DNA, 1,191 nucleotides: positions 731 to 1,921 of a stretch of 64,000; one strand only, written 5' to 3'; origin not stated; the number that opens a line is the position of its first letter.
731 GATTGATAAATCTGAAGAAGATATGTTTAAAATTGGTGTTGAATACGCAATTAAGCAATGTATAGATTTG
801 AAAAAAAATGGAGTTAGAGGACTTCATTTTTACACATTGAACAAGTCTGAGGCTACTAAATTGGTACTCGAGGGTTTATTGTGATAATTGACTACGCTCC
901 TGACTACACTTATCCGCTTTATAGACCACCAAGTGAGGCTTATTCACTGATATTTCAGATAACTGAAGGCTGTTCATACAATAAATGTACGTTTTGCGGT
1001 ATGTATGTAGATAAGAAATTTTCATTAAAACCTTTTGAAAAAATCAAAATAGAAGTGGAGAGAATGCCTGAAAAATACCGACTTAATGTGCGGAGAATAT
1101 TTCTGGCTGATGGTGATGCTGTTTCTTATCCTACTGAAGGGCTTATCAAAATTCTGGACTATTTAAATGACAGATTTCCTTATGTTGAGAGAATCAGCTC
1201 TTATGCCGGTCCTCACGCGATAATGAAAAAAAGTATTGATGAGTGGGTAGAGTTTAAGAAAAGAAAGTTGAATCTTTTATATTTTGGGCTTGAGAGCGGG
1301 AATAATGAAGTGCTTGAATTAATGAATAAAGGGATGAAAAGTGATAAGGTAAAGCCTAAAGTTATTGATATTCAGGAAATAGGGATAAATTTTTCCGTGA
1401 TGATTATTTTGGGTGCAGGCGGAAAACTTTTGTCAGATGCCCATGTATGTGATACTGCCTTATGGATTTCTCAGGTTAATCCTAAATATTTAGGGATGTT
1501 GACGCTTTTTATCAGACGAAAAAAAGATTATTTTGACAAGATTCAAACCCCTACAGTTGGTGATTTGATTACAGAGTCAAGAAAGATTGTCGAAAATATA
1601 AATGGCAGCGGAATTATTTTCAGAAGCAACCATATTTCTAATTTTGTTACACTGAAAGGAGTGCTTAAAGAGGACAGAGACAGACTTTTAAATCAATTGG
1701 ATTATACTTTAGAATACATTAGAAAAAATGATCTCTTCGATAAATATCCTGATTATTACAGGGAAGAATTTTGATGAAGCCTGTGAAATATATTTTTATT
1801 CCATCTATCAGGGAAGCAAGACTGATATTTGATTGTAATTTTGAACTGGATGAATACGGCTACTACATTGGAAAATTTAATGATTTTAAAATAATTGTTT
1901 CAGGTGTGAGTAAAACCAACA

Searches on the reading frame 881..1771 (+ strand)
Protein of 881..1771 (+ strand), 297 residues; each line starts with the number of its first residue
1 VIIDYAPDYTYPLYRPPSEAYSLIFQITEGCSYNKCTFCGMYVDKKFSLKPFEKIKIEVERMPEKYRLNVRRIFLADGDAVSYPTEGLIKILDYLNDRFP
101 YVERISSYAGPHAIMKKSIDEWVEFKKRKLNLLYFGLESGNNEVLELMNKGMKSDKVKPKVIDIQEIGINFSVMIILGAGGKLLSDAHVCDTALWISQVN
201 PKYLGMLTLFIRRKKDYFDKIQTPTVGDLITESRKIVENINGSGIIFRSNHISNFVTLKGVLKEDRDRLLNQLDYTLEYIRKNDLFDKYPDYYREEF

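Call 3: search_protein_families(library=pfam, proteins=[window:881-1771:+], max_evalue=0.01)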
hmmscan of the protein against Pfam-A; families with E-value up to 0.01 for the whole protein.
window:881-1771:+ (297 aa): 1 family
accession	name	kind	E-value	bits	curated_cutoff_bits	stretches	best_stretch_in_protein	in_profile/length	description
PF04055.27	Radical_SAM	-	3.1e-13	50.7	29.5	1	26-178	2-151/166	Radical SAM superfamily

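Call 4: search_protein_families(library=ncbifam, proteins=[window:881-1771:+], max_evalue=0.01)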
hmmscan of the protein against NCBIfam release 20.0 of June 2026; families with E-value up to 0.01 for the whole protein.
window:881-1771:+ (297 aa): 15 families
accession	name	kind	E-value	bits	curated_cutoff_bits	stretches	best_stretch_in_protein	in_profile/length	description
TIGR00089.1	TIGR00089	subfamily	7.9e-08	31.5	251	1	19-176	137-297/429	MiaB/RimO family radical SAM methylthiotransferase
TIGR03471.1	HpnJ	equivalog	1.2e-06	27.7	577.6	1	27-200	202-366/472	hopanoid biosynthesis associated radical SAM protein HpnJ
TIGR04014.1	B12_SAM_MJ_0865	equivalog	1.3e-06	27.4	360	1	30-181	168-320/434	methyl-coenzyme M reductase glutamine C-methyltransferase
TIGR04479.1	bcpD_PhpK_rSAM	subfamily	2.2e-06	26.4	600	1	25-204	244-414/504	PhpK family radical SAM P-methyltransferase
TIGR04013.1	B12_SAM_MJ_1487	hypoth_equivalog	8.1e-06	24.9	251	1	11-179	141-315/382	TIGR04013 family B12-binding domain/radical SAM domain-containing protein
NF050148.1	rSAM_ApyD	equivalog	1.1e-05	24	750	1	27-179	204-348/645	RiPP biosynthesis radical SAM protein ApyD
TIGR03975.1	rSAM_ocin_1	subfamily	0.00073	18.2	281.85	0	24-77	263-318/606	RiPP maturation radical SAM C-methyltransferase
NF040542.1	rSAM_RCCLKC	equivalog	0.00083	18.6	450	1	26-172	184-325/423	arsinothricin biosynthesis radical SAM protein ArsL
TIGR01574.1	miaB-methiolase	equivalog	0.00085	18.4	355.3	1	24-172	147-298/437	tRNA (N6-isopentenyl adenosine(37)-C2)-methylthiotransferase MiaB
TIGR03956.1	rSAM_HydE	equivalog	0.001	18.4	254.6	1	26-226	54-245/340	[FeFe] hydrogenase H-cluster radical SAM maturase HydE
TIGR01210.1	TIGR01210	equivalog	0.0012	18.1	212.15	1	24-170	19-170/313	archaeosine biosynthesis radical SAM protein RaSEA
TIGR01579.1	MiaB-like-C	equivalog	0.0023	17.3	357.05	1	25-167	143-286/416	tRNA (N(6)-L-threonylcarbamoyladenosine(37)-C(2))-methylthiotransferase MtaB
NF002579.0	PRK02231.1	equivalog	0.0031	16.9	459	1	148-256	48-158/301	NAD(+) kinase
NF003391.0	PRK04539.1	equivalog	0.0039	16.4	470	1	154-239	52-136/296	inorganic polyphosphate/ATP-NAD kinase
TIGR01578.1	MiaB-like-B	hypoth_equivalog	0.0068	15.2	314.7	0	24-206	136-319/421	tRNA (N(6)-L-threonylcarbamoyladenosine(37)-C(2))-methylthiotransferase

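Call 5: find_homologous_proteins(query=window:881-1771:+)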
Query window:881-1771:+ (297 aa): 7859 proteins with E <= 0.001 among 8000 candidates; the best 120 are listed.
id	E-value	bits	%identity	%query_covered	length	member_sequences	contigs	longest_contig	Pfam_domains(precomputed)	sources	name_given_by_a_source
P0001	2.4e-197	672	100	100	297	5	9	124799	PF04055.28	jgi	jgi:radical SAM superfamily enzyme YgiQ (UPF0313 family)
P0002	2.8e-196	669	99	100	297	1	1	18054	PF04055.28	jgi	-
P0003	8.3e-196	667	99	100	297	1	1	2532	PF04055.28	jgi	jgi:radical SAM superfamily enzyme YgiQ (UPF0313 family)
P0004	1.1e-149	516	74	100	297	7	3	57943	PF04055.28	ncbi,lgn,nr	ncbi:MAG: hypothetical protein JG762_424 [Deferribacteraceae bacterium]|nr:hypothetical protein [Def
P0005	4.0e-145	501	71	100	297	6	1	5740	PF04055.28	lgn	-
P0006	3.0e-134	465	69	99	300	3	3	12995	PF04055.28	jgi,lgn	-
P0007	2.7e-129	449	66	99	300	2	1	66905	PF04055.28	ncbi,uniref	ncbi:radical SAM protein [Deferribacter abyssi]|uniref:radical SAM protein n=1 Tax=Deferribacter aby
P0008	6.2e-121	421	62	98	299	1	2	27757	PF04055.28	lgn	-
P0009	1.9e-119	416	71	87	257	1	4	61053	PF04055.28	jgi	jgi:radical SAM superfamily enzyme YgiQ (UPF0313 family)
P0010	7.0e-119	414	61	97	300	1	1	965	PF04055.28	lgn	-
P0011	1.0e-118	414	61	98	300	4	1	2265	PF04055.28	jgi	jgi:radical SAM superfamily enzyme YgiQ (UPF0313 family)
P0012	3.8e-118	412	61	99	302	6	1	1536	PF04055.28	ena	-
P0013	1.2e-117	410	62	97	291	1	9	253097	PF04055.28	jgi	jgi:radical SAM superfamily enzyme YgiQ (UPF0313 family)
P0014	3.1e-117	409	61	98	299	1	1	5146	PF04055.28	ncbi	-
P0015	1.3e-116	407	61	97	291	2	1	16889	PF04055.28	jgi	-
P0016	8.3e-116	404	60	98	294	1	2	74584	PF04055.28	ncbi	-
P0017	9.7e-116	404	59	98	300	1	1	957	PF04055.28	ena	-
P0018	2.2e-115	403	60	98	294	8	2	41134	PF04055.28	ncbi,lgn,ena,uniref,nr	ncbi:radical SAM protein [Flexistipes sinusarabici]|uniref:radical SAM protein n=1 Tax=Flexistipes s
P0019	1.5e-114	400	61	97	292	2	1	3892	PF04055.28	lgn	-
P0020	3.8e-114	399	59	98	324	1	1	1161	PF04055.28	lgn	-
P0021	4.3e-114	399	60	97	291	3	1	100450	PF04055.28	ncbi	ncbi:MAG: radical SAM protein [Deferribacterales bacterium]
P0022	5.5e-114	398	60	97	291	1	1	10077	PF04055.28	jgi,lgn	jgi:radical SAM superfamily enzyme YgiQ (UPF0313 family)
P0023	1.1e-113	397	59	97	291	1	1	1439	PF04055.28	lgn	-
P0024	5.8e-113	395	59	97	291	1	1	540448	PF04055.28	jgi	-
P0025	6.2e-113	395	60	97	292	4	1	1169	PF04055.28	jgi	-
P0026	7.0e-113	395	58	97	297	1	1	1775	PF04055.28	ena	-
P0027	3.7e-112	392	57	97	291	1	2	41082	PF04055.28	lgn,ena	-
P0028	4.8e-112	392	58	97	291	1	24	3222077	PF04055.28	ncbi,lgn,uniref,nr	ncbi:Radical SAM domain protein [Denitrovibrio acetiphilus DSM 12809]|uniref:Radical SAM domain prot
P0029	5.9e-112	392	58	97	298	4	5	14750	PF04055.28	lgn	-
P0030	1.4e-111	390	58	97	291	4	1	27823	PF04055.28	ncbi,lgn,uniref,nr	ncbi:radical SAM protein [Seleniivibrio woodruffii]|uniref:radical SAM protein n=1 Tax=Seleniivibrio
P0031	2.6e-111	390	56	97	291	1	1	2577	PF04055.28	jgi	-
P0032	2.7e-111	390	58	97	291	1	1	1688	PF04055.28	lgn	-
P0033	3.2e-111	389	57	98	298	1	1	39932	PF04055.28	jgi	-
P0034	7.0e-111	388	57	97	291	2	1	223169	PF04055.28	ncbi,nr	ncbi:MAG: radical SAM protein [Denitrovibrio sp.]|nr:MAG: radical SAM protein [Denitrovibrio sp.]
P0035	7.1e-111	388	57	97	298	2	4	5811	PF04055.28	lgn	-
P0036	7.1e-110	385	57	99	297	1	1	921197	PF04055.28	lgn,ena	-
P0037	9.1e-110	385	58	97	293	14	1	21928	PF04055.28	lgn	-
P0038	1.1e-109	384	57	97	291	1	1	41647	PF04055.28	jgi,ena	-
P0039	1.2e-109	384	58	97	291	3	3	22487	PF04055.28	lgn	-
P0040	1.4e-109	384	58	98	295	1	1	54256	PF04055.28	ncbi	-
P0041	1.7e-109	384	58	97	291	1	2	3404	PF04055.28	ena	-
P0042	1.8e-109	384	57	97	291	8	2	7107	PF04055.28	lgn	-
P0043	8.0e-109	381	57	98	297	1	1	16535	PF04055.28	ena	-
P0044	8.9e-109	381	57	97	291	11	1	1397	PF04055.28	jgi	-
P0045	9.4e-109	381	56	97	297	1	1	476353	PF04055.28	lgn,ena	-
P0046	1.4e-108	381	57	97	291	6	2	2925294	PF04055.28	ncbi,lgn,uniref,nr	ncbi:radical SAM protein [Seleniivibrio woodruffii]|uniref:Radical SAM family protein n=1 Tax=Seleni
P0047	3.0e-108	380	56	97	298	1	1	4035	PF04055.28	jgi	jgi:radical SAM superfamily enzyme YgiQ (UPF0313 family)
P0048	3.1e-108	380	56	97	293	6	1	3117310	PF04055.28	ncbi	ncbi:radical SAM protein [Geovibrio sp. ADMFC3]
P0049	4.2e-108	379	56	97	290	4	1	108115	PF04055.28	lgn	-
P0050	4.3e-108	379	57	99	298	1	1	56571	PF04055.28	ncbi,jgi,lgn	-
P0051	1.4e-107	377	56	99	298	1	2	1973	PF04055.28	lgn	-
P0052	6.0e-103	362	54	99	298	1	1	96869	PF04055.28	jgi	-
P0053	4.5e-101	356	56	98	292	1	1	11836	PF04055.28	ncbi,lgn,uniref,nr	ncbi:radical SAM protein [Desulfurispira natronophila]|uniref:Radical SAM superfamily enzyme YgiQ (U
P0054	2.5e-99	350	63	86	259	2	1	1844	PF04055.28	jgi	jgi:radical SAM superfamily enzyme YgiQ (UPF0313 family)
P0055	1.6e-94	334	52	97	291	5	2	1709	PF04055.28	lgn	-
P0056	1.2e-89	318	55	86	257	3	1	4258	PF04055.28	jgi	-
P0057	5.1e-88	313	55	86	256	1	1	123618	PF04055.28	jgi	-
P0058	1.2e-87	312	54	86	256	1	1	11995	PF04055.28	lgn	-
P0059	1.3e-86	308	53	86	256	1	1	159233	PF04055.28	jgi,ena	-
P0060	1.4e-84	302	52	86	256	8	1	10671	PF04055.28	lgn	-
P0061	7.8e-79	283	48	91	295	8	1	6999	PF04055.28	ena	-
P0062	1.9e-77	278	46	96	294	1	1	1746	PF04055.28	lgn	-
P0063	8.6e-77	276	44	99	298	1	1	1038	PF04055.28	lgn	-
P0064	1.1e-76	276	44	99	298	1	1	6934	PF04055.28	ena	-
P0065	1.1e-76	276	44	98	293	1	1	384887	PF04055.28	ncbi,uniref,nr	ncbi:radical SAM protein [Geotalea sp. SG265]|uniref:radical SAM protein n=1 Tax=Geotalea sp. SG265 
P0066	3.1e-76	274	45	98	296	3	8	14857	PF04055.28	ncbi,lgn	ncbi:MAG: radical SAM protein [Geothermobacteraceae bacterium]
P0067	3.1e-76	274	45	97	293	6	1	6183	PF04055.28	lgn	-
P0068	4.8e-76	274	44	100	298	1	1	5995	PF04055.28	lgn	-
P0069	5.6e-76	274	45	97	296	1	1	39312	PF04055.28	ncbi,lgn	-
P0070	9.4e-76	273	44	97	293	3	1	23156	PF04055.28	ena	-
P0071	1.3e-75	272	46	96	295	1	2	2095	PF04055.28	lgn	-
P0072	1.5e-75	272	45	97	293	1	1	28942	PF04055.28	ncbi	-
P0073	1.5e-75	272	44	99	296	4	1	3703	PF04055.28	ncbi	-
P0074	1.6e-75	272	43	97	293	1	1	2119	PF04055.28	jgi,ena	-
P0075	1.9e-75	272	44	99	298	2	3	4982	PF04055.28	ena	-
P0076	1.9e-75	272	45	96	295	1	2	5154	PF04055.28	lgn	-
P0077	1.9e-75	272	43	97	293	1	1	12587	PF04055.28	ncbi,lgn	-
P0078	1.9e-75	272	43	98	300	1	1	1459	PF04055.28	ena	-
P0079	3.4e-75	271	45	96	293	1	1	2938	PF04055.28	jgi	jgi:radical SAM superfamily enzyme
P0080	4.0e-75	271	44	97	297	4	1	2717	PF04055.28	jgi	jgi:radical SAM superfamily enzyme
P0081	4.5e-75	271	45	97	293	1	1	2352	PF04055.28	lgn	-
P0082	4.6e-75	271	44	96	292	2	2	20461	PF04055.28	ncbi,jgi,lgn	-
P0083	5.6e-75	270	46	99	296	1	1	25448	PF04055.28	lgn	-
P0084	6.4e-75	270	43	97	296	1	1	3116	PF04055.28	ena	-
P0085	7.4e-75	270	44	97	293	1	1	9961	PF04055.28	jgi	-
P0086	7.4e-75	270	46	97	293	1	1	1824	PF04055.28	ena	-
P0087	8.8e-75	270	45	98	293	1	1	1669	PF04055.28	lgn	-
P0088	1.0e-74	269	44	99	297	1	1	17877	PF04055.28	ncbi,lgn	-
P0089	1.1e-74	269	46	97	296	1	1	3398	PF04055.28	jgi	jgi:coproporphyrinogen III oxidase-like Fe-S oxidoreductase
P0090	1.1e-74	269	43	97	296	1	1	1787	PF04055.28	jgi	jgi:radical SAM superfamily enzyme YgiQ (UPF0313 family)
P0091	1.4e-74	269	43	97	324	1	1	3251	PF04055.28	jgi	jgi:radical SAM superfamily enzyme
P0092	1.5e-74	269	47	92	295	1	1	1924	PF04055.28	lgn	-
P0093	1.5e-74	269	43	97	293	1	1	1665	PF04055.28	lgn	-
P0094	1.5e-74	269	42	99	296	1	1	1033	PF04055.28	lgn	-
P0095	2.1e-74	268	44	97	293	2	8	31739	PF04055.28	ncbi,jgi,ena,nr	ncbi:MAG: radical SAM protein [Desulfuromonadaceae bacterium GWB2_53_15]|nr:MAG: radical SAM protein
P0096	2.1e-74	268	43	97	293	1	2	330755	PF04055.28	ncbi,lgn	-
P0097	2.3e-74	268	43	97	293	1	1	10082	PF04055.28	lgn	-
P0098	2.3e-74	268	43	97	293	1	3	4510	PF04055.28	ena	-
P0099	2.4e-74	268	44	97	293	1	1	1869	PF04055.28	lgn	-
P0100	2.8e-74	268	45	96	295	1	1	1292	PF04055.28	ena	-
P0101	2.9e-74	268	43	97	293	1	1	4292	PF04055.28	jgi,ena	-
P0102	2.9e-74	268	44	97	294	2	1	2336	PF04055.28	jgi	jgi:radical SAM superfamily enzyme YgiQ (UPF0313 family)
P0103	2.9e-74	268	43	98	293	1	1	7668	PF04055.28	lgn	-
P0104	3.3e-74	268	44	97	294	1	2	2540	PF04055.28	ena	-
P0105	3.4e-74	268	44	97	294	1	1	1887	PF04055.28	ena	-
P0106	3.9e-74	268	43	99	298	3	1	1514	PF04055.28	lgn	-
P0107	5.0e-74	267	45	96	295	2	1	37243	PF04055.28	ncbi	-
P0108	5.1e-74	267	44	97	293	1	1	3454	PF04055.28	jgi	jgi:radical SAM superfamily enzyme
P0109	6.6e-74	267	43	99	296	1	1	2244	PF04055.28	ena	-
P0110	6.6e-74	267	43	97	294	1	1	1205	PF04055.28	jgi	jgi:radical SAM superfamily enzyme YgiQ (UPF0313 family)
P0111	7.0e-74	267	44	97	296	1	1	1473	PF04055.28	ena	-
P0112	7.0e-74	267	42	97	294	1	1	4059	PF04055.28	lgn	-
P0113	7.2e-74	267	43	97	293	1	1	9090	PF04055.28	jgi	jgi:radical SAM superfamily enzyme YgiQ (UPF0313 family)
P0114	7.8e-74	267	44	97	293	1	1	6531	PF04055.28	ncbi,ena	ncbi:MAG TPA: radical SAM protein [Desulfuromonadaceae bacterium]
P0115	7.9e-74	267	45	96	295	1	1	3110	PF04055.28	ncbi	-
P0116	8.5e-74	266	44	97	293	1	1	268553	PF04055.28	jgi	jgi:coproporphyrinogen III oxidase-like Fe-S oxidoreductase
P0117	8.6e-74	266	43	99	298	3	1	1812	PF04055.28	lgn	-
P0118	9.5e-74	266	43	99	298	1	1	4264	PF04055.28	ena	-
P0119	9.5e-74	266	43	99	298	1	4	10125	PF04055.28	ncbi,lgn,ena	-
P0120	1.0e-73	266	44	96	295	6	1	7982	PF04055.28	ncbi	-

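Call 7: find_encoding_contigs(protein=P0001, flank=10000, max_places=3)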
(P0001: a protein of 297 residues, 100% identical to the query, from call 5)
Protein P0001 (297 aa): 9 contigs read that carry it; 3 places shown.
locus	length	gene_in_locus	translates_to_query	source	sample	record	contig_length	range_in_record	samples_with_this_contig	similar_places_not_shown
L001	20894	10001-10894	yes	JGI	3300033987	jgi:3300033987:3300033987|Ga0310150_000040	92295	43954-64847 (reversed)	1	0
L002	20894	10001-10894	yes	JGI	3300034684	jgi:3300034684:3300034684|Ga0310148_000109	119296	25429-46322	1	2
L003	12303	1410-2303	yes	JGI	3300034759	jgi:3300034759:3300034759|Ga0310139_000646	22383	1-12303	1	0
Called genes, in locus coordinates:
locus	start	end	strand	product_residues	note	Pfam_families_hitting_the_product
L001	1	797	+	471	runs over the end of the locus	PF01546:Peptidase_M20, PF07687:M20_dimer (weak)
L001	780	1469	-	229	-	PF01564:Spermine_synth (weak), PF05430:Methyltransf_30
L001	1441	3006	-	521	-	PF00890:FAD_binding_2, PF01266:DAO (weak), PF07992:Pyr_redox_2 (faint), PF02910:Succ_DH_flav_C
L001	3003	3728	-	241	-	PF20230:DUF6588 (weak)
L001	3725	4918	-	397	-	-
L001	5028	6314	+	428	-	PF03952:Enolase_N, PF00113:Enolase_C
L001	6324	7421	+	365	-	PF02073:Peptidase_M29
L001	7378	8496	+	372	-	PF00465:Fe-ADH, PF25137:ADH_Fe_C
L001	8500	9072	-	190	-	PF01464:SLT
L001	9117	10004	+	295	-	PF02219:MTHFR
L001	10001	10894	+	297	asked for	PF04055:Radical_SAM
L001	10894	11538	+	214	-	PF01048:PNP_UDP_1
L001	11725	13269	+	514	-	PF01039:Carboxyl_trans, PF03255:ACCA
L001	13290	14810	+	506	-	PF00289:Biotin_carb_N, PF02222:ATP-grasp, PF02655:ATP-grasp_3 (weak), PF02786:CPSase_L_D2, PF07478:Dala_Dala_lig_C (weak), PF02785:Biotin_carb_C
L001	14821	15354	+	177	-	PF00364:Biotin_lipoyl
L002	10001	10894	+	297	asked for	PF04055:Radical_SAM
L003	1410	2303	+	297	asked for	PF04055:Radical_SAM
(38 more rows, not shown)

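Call 8: find_encoding_contigs(protein=P0028, flank=8000, max_places=2)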
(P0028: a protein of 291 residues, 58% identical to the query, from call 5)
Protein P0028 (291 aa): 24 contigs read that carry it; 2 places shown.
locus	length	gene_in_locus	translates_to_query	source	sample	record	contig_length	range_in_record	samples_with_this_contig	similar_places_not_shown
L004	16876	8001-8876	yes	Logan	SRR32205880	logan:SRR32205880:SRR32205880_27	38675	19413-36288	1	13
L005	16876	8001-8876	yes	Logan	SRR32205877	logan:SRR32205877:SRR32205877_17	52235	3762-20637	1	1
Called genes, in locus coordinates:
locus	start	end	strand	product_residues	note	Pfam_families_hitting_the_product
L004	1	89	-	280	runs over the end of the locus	PF00924:MS_channel_2nd (weak)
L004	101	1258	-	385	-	PF00999:Na_H_Exchanger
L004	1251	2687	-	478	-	PF02254:TrkA_N, PF02080:TrkA_C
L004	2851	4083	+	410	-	-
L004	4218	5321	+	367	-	PF01063:Aminotran_4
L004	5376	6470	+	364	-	PF00465:Fe-ADH, PF13685:Fe-ADH_2 (faint), PF25137:ADH_Fe_C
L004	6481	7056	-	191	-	PF01464:SLT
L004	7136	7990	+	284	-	PF02219:MTHFR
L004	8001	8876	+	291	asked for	PF04055:Radical_SAM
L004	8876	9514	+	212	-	PF01048:PNP_UDP_1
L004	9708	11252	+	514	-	PF01039:Carboxyl_trans, PF03255:ACCA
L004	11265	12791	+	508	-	PF00289:Biotin_carb_N, PF02222:ATP-grasp, PF02655:ATP-grasp_3 (weak), PF02786:CPSase_L_D2, PF07478:Dala_Dala_lig_C, PF02785:Biotin_carb_C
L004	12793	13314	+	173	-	PF25984:BSH_YknX (faint), PF00364:Biotin_lipoyl, PF25917:BSH_RND (weak)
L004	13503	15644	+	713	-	PF01642:MM_CoA_mutase, PF02310:B12-binding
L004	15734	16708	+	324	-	PF03308:MeaB, PF01656:CbiA (faint)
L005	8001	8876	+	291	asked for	PF04055:Radical_SAM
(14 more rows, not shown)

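Call 9: find_encoding_contigs(protein=P0065, flank=8000, max_places=2)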
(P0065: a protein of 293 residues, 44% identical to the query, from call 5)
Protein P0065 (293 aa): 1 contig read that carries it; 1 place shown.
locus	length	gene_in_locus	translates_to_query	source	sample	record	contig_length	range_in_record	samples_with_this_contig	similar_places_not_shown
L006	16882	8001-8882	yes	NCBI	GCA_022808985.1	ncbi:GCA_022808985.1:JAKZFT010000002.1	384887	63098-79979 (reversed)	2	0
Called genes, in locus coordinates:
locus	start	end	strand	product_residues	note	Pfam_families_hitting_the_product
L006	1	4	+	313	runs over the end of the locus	PF09991:DUF2232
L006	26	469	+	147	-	PF01281:Ribosomal_L9_N, PF03948:Ribosomal_L9_C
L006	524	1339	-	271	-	PF01149:Fapy_DNA_glyco, PF06831:H2TH, PF06827:zf-FPG_IleRS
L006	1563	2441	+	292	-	PF02091:tRNA-synt_2e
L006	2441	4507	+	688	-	PF02092:tRNA_synt_2f, PF05746:DALR_1 (weak)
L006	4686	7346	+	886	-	PF01326:PPDK_N, PF00391:PEP-utilizers, PF02896:PEP-utilizers_C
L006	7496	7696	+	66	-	PF00313:CSD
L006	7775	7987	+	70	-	-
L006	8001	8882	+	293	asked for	PF04055:Radical_SAM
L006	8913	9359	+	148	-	PF03885:DUF327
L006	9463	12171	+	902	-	PF02012:BNR (faint), PF25852:DUF6242_C (weak), PF15902:Sortilin-Vps10 (weak), PF22073:Cep192_D4 (weak), PF22544:HYDIN_VesB_CFA65-like_Ig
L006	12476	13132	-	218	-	PF01557:FAA_hydrolase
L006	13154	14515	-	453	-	PF00209:SNF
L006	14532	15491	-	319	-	PF04055:Radical_SAM, PF16199:Radical_SAM_C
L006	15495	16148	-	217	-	PF02581:TMP-TENI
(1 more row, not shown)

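Call 11: search_solved_structures(query=window:881-1771:+, max_evalue=1)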
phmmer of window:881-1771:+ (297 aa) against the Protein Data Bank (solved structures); distinct sequences matched with E-value up to 1: 2.
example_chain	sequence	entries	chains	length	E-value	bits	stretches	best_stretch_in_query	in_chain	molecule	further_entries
9ccb_A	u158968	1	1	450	0.017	17.6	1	23-180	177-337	Radical SAM core domain-containing protein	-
5ul2_A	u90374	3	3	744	0.02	17.3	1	23-176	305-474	OxsB protein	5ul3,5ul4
